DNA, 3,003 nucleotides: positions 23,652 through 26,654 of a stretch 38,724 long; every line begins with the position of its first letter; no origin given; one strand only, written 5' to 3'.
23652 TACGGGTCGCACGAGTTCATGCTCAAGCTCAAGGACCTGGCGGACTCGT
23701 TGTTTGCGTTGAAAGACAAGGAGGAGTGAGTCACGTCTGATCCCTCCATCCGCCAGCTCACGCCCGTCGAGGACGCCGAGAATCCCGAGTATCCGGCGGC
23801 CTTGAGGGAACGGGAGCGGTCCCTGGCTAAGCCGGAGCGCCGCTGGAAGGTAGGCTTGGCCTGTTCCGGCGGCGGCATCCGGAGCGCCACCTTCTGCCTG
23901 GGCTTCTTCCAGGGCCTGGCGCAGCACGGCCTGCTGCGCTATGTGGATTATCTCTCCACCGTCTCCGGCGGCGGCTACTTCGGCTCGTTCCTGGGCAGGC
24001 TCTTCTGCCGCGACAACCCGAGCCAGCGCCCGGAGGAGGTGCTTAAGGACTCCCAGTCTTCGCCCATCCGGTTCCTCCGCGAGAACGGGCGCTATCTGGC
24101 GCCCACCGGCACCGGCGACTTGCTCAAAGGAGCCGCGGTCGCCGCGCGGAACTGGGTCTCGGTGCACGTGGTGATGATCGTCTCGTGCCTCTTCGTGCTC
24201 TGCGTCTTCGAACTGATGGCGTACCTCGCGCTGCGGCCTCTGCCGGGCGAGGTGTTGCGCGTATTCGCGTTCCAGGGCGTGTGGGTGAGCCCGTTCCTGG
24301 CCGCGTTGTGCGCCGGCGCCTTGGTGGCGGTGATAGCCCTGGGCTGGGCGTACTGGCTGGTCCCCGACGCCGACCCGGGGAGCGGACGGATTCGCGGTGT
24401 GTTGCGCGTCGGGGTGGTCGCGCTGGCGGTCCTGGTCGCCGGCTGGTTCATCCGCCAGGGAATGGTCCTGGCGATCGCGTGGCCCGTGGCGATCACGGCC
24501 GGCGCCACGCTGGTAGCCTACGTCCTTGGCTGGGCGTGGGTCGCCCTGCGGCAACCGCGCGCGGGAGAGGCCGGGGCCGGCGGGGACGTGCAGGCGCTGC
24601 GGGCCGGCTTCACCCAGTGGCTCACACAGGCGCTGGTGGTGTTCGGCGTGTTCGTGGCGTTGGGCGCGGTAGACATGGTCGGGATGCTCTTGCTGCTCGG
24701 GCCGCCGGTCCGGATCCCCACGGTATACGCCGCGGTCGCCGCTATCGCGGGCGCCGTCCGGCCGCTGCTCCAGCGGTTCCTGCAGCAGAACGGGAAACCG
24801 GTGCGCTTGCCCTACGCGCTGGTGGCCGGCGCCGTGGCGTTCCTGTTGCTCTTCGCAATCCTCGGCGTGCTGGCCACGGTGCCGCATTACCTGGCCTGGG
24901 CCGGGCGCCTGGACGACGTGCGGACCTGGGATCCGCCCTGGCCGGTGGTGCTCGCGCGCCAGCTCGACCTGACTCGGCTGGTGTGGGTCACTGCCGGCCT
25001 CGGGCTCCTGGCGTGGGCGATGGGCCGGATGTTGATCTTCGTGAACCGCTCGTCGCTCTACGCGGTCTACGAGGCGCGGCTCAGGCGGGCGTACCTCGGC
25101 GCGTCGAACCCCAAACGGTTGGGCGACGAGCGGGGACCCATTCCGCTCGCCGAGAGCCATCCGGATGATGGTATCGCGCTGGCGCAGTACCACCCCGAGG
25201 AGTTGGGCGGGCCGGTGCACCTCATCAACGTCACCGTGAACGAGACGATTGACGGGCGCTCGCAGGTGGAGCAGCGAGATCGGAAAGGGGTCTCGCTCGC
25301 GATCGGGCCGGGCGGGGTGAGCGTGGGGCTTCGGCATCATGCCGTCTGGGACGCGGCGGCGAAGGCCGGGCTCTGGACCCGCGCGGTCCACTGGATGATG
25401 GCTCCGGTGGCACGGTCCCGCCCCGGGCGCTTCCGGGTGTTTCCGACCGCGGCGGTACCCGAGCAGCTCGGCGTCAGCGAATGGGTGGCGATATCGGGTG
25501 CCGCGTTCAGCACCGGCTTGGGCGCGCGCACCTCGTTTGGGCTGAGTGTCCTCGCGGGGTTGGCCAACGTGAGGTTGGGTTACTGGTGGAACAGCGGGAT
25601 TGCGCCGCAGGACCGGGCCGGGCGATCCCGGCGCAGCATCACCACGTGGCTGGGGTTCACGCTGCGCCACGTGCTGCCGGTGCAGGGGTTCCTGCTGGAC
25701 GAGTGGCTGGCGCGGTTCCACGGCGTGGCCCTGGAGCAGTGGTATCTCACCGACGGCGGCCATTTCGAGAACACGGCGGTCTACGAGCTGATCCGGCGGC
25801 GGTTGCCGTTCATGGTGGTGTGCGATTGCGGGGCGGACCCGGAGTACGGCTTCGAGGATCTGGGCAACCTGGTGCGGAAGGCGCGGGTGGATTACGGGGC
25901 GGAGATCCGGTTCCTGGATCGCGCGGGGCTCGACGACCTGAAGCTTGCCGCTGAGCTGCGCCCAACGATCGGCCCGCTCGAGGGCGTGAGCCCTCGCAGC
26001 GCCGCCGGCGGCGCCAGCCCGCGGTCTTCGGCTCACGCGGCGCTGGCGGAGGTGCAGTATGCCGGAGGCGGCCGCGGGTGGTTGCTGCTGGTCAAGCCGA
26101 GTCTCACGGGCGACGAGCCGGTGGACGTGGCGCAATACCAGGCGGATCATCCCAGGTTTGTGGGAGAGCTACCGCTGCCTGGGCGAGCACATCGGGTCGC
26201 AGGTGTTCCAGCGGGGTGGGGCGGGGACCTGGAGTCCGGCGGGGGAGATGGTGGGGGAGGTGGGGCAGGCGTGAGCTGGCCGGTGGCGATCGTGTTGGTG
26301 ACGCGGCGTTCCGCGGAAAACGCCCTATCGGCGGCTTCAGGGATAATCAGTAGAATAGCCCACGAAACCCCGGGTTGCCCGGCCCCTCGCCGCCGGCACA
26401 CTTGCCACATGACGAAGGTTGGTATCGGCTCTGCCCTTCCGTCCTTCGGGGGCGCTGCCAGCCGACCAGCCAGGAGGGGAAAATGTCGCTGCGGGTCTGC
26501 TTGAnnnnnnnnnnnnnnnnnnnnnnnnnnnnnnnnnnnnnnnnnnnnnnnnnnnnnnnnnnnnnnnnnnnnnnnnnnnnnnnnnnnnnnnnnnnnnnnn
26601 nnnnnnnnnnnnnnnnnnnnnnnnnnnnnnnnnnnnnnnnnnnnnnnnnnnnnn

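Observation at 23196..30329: Five-gene same-strand cluster: 4-TM protein, polytopic patatin lipase, secreted protein, membrane protein, secreted TPR-CHAT protease - candidate undescribed envelope conflict or cell-death module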

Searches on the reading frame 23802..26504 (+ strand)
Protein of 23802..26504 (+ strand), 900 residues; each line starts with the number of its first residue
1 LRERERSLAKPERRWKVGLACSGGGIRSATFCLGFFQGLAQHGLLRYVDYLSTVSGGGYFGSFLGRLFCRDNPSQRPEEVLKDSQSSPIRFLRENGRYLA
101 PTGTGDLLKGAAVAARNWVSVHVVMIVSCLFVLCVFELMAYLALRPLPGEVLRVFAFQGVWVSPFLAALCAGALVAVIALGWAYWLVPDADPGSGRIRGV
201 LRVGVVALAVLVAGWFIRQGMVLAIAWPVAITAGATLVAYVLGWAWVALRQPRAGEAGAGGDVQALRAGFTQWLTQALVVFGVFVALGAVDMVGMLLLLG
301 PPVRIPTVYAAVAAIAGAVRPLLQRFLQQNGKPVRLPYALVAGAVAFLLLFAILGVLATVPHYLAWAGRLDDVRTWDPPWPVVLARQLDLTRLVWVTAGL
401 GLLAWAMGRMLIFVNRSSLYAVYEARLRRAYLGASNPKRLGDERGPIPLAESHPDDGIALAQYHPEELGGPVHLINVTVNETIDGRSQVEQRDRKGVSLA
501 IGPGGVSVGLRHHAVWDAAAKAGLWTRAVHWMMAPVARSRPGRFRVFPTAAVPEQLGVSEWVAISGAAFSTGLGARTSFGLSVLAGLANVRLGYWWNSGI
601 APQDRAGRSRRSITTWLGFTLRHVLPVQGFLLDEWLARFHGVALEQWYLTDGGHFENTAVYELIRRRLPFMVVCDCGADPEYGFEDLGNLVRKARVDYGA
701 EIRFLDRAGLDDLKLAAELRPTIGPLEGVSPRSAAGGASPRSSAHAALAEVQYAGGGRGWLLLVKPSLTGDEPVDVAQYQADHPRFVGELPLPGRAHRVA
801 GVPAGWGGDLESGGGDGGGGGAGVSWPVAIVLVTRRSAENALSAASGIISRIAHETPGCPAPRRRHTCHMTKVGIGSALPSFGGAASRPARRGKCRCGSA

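Call 5: search_protein_families(library=pfam, proteins=[window:23802-26504:+], max_evalue=0.01)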
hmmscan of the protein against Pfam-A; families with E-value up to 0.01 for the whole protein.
window:23802-26504:+ (900 aa): 1 family
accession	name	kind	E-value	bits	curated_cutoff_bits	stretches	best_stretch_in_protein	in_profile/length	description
PF01734.28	Patatin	-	4.2e-05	24.3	27.7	1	19-89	1-69/191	Patatin-like phospholipase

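Call 6: search_protein_families(library=padloc, proteins=[window:23802-26504:+], max_evalue=0.01)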
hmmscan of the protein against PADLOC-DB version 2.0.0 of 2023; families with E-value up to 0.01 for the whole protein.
window:23802-26504:+ (900 aa): 0 families

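Call 7: search_protein_families(library=ncbifam, proteins=[window:23802-26504:+], max_evalue=0.01)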
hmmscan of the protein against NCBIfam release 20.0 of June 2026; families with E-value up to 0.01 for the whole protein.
window:23802-26504:+ (900 aa): 0 families

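Call 8: find_homologous_proteins(query=window:23802-26504:+)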
Query window:23802-26504:+ (900 aa): 2088 proteins with E <= 0.001 among 8000 candidates; the best 120 are listed.
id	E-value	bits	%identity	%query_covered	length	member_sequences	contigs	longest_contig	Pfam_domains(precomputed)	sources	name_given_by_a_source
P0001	0.0e+0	1775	99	88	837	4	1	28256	PF01734.28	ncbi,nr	ncbi:MAG: hypothetical protein HYV20_03080 [Gemmatimonadetes bacterium]|nr:hypothetical protein [Gem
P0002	0.0e+0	1428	80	88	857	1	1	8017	-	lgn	-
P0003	0.0e+0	1406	79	88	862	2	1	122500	-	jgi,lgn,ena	-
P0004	0.0e+0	1344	76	88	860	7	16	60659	-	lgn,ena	-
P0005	0.0e+0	1324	76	88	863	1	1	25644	-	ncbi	-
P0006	0.0e+0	1323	76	88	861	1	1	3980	-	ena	-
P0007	0.0e+0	1178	68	88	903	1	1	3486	-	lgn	-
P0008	3.1e-239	815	53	86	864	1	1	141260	-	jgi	jgi:hypothetical protein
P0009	2.5e-223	762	51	87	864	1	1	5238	PF01734.28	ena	-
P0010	1.3e-182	628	45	87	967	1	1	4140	-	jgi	jgi:hypothetical protein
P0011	2.0e-178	614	43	78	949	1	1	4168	-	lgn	-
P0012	2.7e-177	610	45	86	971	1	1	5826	-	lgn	-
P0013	2.3e-174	600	45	87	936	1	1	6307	-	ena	-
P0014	4.5e-173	596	42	87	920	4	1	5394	-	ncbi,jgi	jgi:hypothetical protein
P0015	4.0e-172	593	43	87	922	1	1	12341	-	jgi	jgi:hypothetical protein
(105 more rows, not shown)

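Call 11: find_encoding_contigs(protein=P0001, flank=10000, max_places=3)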
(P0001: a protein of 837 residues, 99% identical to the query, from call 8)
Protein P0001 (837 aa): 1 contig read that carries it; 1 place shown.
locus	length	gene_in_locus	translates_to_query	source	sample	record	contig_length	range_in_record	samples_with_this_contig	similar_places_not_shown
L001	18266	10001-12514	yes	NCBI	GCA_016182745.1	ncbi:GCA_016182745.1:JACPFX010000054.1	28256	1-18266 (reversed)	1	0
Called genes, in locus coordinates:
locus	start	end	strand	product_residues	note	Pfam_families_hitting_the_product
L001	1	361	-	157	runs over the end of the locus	PF00111:Fer2, PF01799:Fer2_2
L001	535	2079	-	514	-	PF11074:DUF2779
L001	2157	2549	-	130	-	PF08327:AHSA1 (faint)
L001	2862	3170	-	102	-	PF14384:BrnA_antitoxin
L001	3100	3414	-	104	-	PF04365:BrnT_toxin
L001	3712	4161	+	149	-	-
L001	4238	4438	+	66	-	PF09957:VapB_antitoxin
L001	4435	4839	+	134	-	PF01850:PIN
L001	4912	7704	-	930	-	PF00246:Peptidase_M14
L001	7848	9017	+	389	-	PF01103:Omp85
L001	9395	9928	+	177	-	-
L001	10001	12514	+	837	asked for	PF01734:Patatin (faint)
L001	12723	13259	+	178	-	-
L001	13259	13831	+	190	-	-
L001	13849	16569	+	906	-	PF00515:TPR_1 (faint), PF07719:TPR_2 (faint), PF13181:TPR_8 (faint), PF13424:TPR_12, PF12770:CHAT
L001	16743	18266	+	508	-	PF00246:Peptidase_M14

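Call 12: find_encoding_contigs(protein=P0003, flank=10000, max_places=3)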
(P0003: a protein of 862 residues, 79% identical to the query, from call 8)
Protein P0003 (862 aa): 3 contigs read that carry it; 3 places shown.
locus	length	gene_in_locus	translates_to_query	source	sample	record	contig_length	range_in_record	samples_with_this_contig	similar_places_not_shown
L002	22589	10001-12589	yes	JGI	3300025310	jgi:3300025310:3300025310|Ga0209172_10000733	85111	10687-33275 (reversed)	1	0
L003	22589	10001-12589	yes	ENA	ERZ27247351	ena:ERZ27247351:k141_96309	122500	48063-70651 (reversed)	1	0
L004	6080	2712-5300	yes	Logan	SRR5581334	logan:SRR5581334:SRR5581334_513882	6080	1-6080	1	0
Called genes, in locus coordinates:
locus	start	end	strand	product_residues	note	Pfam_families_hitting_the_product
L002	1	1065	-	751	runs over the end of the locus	PF03699:UPF0182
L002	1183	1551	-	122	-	PF03699:UPF0182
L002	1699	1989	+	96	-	-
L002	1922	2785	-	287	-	PF04951:Peptidase_M55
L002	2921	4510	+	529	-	-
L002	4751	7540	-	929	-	PF00246:Peptidase_M14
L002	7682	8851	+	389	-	PF01103:Omp85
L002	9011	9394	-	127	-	-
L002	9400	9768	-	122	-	-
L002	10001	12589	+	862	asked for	-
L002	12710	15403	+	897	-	PF00246:Peptidase_M14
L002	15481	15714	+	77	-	-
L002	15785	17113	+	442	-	PF01553:Acyltransferase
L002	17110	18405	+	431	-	PF07690:MFS_1, PF11700:ATG22, PF07690:MFS_1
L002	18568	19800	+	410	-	PF00082:Peptidase_S8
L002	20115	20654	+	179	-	PF12867:DinB_2, PF05163:DinB (weak)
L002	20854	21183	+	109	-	-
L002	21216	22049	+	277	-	PF02633:Creatininase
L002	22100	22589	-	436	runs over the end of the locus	PF09699:Paired_CXXCH_1 (faint), PF14522:Cytochrome_C7 (faint), PF14537:Cytochrom_c3_2 (faint), PF13447:Multi-haem_cyto, PF13435:Cytochrome_C554 (weak), PF13447:Multi-haem_cyto (weak)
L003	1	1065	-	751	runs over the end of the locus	PF03699:UPF0182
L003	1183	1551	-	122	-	PF03699:UPF0182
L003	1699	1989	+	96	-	-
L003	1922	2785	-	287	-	PF04951:Peptidase_M55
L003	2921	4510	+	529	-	-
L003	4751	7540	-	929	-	PF00246:Peptidase_M14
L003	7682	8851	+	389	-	PF01103:Omp85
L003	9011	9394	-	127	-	-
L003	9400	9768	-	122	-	-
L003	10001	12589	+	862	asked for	-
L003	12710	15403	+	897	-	PF00246:Peptidase_M14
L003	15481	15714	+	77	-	-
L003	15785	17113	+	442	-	PF01553:Acyltransferase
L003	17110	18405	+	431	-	PF07690:MFS_1, PF11700:ATG22, PF07690:MFS_1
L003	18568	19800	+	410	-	PF00082:Peptidase_S8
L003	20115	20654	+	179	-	PF12867:DinB_2, PF05163:DinB (weak)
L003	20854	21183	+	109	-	-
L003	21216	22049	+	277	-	PF02633:Creatininase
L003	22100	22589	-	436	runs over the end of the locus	PF09699:Paired_CXXCH_1 (faint), PF14522:Cytochrome_C7 (faint), PF14537:Cytochrom_c3_2 (faint), PF13447:Multi-haem_cyto, PF13435:Cytochrome_C554 (weak), PF13447:Multi-haem_cyto (weak)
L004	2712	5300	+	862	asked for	-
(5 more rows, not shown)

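Call 25: find_related_loci(query=A1, collection=genome_contigs, flank=10000)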
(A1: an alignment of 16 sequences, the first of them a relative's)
Query A1 (837 aa) in genome_contigs; peptide patterns used: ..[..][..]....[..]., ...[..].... (x = any residue, [..] = any of these).
600 stretches matched a pattern (row limit reached: there are more); 593 encode a relative of the query (tblastn E <= 1e-3); the best 80 are kept; 80 distinct loci.
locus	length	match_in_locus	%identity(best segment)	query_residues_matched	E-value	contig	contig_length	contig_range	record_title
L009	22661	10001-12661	41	1-828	2e-169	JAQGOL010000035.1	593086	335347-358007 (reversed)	MAG: Chthoniobacteraceae bacterium isolate RYN_612 scaffold_823371, whole genome shotgun sequence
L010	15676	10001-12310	41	16-821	2e-166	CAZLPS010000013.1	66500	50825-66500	MAG TPA_asm: uncultured Opitutales bacterium isolate binchicken_co54_450 genome assembly, contig: NODE_675_length_66500_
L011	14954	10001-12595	43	12-831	7e-163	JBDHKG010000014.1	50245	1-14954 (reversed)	MAG: Gemmatimonadota bacterium isolate BHB10-38_Bin_179 BHB10-38_Bin_179_scaffold_3398, whole genome shotgun sequence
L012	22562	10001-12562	41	1-815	5e-160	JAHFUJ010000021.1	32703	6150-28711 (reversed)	MAG: Acidobacteria bacterium isolate nzgw77 NODE_1565_length_32704_cov_11.327717, whole genome shotgun sequence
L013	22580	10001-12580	40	3-815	9e-158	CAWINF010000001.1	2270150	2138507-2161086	MAG: uncultured Acidobacteriota bacterium isolate MFD04944.bin.1.105 genome assembly, contig: contig_21983, whole genome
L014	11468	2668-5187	40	17-817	3e-157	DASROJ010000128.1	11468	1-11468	MAG TPA_asm: Patescibacteria group bacterium isolate SMAG_U10265 k141_2388146, whole genome shotgun sequence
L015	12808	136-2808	39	1-826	4e-156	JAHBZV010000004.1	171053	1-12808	MAG: Burkholderiaceae bacterium isolate ACE_PRO50 PRO50_4, whole genome shotgun sequence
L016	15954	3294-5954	38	1-816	7e-156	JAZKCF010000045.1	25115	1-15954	MAG: Pseudomonadota bacterium isolate ADI_H3L2_122-bin021 ADIH3L2_B021_0_000000000045, whole genome shotgun sequence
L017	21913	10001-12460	40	17-815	8e-153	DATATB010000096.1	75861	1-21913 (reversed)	MAG TPA_asm: Pirellulales bacterium isolate SMAG_U5535 k141_2287654, whole genome shotgun sequence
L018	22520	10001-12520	41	8-826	4e-152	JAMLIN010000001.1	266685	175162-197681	MAG: Burkholderiaceae bacterium isolate ACE_NR_PROT19 ACE_NR_PROT19_1, whole genome shotgun sequence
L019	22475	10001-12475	39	11-827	2e-147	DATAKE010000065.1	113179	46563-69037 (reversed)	MAG TPA_asm: Opitutaceae bacterium isolate SMAG_U6930 k141_14658, whole genome shotgun sequence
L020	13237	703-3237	38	4-837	7e-147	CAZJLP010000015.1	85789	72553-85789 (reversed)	MAG TPA_asm: uncultured Opitutaceae bacterium isolate binchicken_co174_45 genome assembly, contig: NODE_64_length_85789_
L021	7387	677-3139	40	17-827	2e-145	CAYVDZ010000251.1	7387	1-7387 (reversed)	MAG TPA_asm: uncultured Opitutus sp. isolate SRP128246_co1_363 genome assembly, contig: NODE_27040_length_7387_cov_6.399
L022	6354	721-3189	38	3-827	3e-145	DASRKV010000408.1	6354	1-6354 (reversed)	MAG TPA_asm: Opitutaceae bacterium isolate SMAG_U10171 k141_724924, whole genome shotgun sequence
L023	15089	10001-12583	40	27-817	3e-144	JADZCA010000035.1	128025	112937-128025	MAG: Planctomycetota bacterium isolate SJ703 c_000000472736, whole genome shotgun sequence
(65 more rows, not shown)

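Call 64: search_solved_structures(query=P0001, max_evalue=0.1)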
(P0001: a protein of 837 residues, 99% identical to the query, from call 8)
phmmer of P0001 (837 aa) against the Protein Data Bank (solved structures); distinct sequences matched with E-value up to 0.1: 0.
